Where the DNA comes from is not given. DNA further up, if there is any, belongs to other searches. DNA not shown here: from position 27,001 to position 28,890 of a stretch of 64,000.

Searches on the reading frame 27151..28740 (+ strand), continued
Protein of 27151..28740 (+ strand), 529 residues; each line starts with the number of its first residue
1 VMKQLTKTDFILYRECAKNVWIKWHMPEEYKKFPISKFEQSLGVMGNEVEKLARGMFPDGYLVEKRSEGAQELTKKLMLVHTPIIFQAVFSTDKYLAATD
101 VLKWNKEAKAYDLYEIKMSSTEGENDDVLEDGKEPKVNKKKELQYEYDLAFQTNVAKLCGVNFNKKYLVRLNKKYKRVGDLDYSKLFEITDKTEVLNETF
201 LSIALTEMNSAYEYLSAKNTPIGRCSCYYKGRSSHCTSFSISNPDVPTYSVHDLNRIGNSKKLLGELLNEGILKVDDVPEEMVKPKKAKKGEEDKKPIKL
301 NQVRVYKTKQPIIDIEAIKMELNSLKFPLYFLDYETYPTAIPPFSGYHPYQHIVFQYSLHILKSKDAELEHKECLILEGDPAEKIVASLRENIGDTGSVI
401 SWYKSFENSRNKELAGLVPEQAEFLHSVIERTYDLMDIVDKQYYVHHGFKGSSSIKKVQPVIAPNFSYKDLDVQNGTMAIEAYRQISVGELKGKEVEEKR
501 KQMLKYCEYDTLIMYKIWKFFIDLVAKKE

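Call 84: search_protein_families(library=padloc, proteins=[L007:5622-5939:-, L007:6145-6450:+, L018:1458-1937:+, L018:1978-2508:+, L001:1785-3998:+, window:27151-28740:+], max_evalue=0.01)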
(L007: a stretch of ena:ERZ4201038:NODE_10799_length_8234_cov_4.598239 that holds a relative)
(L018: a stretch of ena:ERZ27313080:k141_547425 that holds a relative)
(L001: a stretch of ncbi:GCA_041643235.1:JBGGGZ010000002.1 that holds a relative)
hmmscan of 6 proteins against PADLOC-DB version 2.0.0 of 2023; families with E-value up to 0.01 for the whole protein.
L007:5622-5939:- (105 aa): 0 families

L007:6145-6450:+ (101 aa): 0 families

L018:1458-1937:+ (159 aa): 2 families
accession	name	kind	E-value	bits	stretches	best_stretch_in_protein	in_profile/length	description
PDLC01031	Csx1/Csm6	-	0.0028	15.2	1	34-149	257-356/357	CARF+HEPN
PDLC02356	BstA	-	0.006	13.8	0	12-62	171-221/292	BstA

L018:1978-2508:+ (176 aa): 0 families

L001:1785-3998:+ (737 aa): 2 families
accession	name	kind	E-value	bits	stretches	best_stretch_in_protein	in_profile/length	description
PDLC05023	PDC-S46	-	1.4e-225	749.2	1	1-736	1-718/719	-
PDLC04140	mad8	-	0.0089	13.6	0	245-496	100-240/314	mads_8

window:27151-28740:+ (529 aa): 0 families
